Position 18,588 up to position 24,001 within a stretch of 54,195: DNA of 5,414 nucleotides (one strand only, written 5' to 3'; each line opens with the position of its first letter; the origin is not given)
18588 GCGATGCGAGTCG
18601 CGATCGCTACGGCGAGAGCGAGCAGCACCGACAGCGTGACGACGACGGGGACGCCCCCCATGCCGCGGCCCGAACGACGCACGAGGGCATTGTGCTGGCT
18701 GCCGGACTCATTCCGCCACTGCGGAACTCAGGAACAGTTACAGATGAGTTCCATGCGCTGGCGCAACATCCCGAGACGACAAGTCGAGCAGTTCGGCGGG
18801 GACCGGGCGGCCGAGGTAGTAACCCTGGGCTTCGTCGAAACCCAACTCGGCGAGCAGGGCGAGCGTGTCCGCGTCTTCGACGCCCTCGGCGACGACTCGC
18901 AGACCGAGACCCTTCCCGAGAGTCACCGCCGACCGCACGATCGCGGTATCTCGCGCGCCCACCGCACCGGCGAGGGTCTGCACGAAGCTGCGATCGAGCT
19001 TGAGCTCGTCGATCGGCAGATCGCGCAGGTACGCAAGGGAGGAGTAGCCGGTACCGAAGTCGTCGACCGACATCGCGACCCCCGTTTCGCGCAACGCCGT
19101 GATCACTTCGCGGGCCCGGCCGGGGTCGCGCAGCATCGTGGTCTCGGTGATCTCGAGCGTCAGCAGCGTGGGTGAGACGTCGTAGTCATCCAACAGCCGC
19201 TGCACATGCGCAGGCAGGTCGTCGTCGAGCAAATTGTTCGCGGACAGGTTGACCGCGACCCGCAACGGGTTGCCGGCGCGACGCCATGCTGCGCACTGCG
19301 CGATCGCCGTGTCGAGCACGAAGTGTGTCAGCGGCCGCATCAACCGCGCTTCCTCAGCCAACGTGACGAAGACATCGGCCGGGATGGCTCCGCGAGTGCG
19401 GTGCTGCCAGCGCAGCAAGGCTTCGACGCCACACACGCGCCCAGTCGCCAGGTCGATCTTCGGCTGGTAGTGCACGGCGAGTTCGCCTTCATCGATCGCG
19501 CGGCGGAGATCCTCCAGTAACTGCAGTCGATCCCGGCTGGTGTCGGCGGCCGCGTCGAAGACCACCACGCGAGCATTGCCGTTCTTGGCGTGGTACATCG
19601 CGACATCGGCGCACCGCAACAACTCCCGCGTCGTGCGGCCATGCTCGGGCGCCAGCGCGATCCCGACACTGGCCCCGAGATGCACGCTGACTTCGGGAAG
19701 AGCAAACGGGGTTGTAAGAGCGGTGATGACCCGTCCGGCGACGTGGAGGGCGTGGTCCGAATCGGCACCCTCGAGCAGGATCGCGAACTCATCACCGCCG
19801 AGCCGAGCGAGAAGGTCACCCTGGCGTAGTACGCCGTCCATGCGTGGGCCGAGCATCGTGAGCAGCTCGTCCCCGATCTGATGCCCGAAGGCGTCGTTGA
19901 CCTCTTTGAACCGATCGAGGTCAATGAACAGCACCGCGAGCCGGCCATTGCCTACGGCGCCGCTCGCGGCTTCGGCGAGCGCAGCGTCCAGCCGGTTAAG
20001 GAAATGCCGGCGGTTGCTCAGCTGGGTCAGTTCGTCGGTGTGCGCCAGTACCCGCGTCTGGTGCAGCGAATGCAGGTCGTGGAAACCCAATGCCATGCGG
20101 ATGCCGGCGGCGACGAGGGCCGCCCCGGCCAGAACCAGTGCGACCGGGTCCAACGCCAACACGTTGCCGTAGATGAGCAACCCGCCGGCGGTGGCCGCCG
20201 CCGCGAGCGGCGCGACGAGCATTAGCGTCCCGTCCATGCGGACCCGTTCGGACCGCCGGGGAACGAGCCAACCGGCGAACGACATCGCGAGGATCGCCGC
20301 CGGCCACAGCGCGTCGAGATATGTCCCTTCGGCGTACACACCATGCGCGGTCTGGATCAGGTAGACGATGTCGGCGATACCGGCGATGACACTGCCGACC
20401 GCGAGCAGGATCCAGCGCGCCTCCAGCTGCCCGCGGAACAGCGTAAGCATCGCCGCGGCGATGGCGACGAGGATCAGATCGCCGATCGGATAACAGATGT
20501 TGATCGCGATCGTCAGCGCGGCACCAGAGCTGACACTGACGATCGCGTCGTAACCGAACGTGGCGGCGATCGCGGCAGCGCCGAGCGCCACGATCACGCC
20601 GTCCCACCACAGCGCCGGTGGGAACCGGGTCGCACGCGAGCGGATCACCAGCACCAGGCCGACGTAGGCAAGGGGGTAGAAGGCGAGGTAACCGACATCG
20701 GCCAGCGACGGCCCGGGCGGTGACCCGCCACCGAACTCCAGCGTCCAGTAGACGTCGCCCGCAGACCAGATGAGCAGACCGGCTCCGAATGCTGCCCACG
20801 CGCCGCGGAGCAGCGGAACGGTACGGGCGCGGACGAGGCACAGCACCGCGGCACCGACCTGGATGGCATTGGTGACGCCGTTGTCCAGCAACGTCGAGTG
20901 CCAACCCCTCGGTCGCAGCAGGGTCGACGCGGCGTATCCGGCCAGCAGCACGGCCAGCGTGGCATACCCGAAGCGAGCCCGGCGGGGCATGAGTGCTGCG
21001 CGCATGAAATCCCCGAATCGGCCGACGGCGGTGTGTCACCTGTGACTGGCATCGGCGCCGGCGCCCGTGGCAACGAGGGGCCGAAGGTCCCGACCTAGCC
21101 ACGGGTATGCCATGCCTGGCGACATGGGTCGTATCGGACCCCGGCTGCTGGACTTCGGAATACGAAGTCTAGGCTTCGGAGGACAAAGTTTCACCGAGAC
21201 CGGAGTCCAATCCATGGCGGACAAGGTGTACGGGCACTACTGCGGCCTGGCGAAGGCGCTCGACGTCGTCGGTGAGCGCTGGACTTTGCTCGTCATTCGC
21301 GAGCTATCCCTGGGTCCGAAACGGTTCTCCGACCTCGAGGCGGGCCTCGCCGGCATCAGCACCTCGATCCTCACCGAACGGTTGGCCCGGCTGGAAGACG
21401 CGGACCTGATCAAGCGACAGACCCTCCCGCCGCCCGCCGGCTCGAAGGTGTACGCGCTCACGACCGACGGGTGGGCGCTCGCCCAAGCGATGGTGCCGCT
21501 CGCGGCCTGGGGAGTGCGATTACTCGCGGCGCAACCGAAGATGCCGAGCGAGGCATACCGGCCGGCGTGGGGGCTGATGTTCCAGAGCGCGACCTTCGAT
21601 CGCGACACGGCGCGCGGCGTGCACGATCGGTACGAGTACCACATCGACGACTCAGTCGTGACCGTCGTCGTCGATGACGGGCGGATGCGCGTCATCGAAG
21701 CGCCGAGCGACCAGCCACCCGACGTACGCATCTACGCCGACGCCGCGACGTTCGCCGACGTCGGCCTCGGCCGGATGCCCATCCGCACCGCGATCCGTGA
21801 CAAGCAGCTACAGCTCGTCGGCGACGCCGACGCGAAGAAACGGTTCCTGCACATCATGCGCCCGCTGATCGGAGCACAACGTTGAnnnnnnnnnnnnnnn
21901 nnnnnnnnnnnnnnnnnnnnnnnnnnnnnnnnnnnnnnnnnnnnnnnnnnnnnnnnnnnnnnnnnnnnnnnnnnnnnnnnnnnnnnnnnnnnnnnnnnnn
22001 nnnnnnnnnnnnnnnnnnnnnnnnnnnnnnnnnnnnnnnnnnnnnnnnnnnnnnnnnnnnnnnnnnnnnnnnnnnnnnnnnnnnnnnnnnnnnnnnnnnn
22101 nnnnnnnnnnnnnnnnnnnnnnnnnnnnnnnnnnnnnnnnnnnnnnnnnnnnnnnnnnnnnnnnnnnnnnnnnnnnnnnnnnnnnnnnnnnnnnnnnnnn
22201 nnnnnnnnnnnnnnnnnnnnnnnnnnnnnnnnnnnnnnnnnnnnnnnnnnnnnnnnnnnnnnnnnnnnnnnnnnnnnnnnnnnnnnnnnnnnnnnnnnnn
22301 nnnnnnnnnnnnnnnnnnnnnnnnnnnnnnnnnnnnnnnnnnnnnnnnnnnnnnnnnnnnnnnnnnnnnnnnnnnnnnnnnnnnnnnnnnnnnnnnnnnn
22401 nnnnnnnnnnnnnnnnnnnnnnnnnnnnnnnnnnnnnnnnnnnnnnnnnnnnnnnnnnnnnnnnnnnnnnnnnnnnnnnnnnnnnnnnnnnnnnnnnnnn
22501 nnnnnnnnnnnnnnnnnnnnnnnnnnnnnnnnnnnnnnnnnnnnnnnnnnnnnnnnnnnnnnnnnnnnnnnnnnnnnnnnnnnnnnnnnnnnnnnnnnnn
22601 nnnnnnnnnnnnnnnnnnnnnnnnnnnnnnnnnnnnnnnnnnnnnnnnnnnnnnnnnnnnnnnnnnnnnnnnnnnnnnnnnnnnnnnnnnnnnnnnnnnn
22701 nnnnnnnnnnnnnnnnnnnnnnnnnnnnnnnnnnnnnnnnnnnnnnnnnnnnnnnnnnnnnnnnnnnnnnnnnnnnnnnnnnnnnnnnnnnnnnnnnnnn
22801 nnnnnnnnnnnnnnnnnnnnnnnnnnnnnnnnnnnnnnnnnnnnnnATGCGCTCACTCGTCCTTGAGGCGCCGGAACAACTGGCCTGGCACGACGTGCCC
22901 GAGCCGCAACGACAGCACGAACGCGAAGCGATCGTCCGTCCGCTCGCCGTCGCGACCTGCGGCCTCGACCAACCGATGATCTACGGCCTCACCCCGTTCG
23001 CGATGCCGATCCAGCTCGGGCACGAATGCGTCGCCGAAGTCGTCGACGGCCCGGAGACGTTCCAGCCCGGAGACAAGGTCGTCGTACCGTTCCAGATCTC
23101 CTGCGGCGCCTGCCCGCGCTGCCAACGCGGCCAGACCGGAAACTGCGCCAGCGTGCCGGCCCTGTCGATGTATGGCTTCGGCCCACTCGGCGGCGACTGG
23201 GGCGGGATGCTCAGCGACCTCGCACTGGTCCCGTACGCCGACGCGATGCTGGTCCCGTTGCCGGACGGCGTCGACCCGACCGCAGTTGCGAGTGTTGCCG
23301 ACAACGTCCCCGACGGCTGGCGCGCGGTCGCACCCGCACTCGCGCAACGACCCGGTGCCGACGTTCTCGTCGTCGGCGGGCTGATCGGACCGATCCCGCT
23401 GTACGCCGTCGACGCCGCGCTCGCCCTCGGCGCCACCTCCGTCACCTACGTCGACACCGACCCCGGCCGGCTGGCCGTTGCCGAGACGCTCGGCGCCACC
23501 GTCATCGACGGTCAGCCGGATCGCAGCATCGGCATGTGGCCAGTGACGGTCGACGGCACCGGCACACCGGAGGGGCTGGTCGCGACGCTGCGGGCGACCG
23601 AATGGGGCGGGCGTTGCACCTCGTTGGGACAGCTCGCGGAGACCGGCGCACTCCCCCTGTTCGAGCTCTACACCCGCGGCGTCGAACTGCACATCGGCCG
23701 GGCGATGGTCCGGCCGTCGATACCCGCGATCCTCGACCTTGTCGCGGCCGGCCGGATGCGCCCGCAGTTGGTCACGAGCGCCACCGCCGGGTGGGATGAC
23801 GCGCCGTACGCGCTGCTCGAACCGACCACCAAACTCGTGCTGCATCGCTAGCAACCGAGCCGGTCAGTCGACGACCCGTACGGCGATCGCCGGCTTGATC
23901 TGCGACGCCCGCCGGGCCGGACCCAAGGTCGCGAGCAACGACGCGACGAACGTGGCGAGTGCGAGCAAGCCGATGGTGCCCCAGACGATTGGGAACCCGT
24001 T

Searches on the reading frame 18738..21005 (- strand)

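Call 9: search_protein_families(library=pfam, proteins=[window:18738-21005:-], max_evalue=0.001)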
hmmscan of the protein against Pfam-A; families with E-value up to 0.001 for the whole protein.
window:18738-21005:- (755 aa): 2 families
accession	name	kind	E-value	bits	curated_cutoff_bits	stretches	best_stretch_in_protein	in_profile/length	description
PF00563.25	EAL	-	4.7e-71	239.3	31.3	1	498-734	2-236/236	EAL domain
PF00990.26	GGDEF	-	5.8e-43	146.9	23.8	1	321-476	1-157/161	Diguanylate cyclase, GGDEF domain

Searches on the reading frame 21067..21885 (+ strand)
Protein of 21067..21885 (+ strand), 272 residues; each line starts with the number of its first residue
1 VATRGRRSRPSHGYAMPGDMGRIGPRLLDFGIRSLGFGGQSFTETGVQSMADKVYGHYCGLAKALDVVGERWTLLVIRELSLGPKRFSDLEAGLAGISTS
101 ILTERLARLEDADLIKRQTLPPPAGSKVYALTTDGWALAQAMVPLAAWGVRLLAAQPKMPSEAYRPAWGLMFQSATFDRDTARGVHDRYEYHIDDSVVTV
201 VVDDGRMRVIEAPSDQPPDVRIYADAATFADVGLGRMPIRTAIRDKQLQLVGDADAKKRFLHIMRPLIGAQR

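Call 87: search_protein_families(library=pfam, proteins=[window:21067-21885:+], max_evalue=0.001)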
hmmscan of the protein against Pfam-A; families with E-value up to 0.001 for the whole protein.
window:21067-21885:+ (272 aa): 2 families
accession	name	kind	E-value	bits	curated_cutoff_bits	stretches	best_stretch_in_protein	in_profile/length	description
PF01638.23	HxlR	-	8.1e-19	67.7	20.8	1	67-153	1-87/91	HxlR-like helix-turn-helix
PF02036.22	SCP2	-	4.8e-08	33.7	21.3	1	179-255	13-91/101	SCP-2 sterol transfer family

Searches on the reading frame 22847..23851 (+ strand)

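Call 9: search_protein_families(library=pfam, proteins=[window:22847-23851:+], max_evalue=0.001)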
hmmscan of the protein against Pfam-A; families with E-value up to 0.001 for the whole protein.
window:22847-23851:+ (334 aa): 2 families
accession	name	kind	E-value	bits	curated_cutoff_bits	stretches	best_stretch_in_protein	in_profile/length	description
PF08240.17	ADH_N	-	1.2e-16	61.2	23.5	1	25-139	2-103/104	Alcohol dehydrogenase GroES-like domain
PF00107.32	ADH_zinc_N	-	2.8e-07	31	31.8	1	183-299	2-127/129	Zinc-binding dehydrogenase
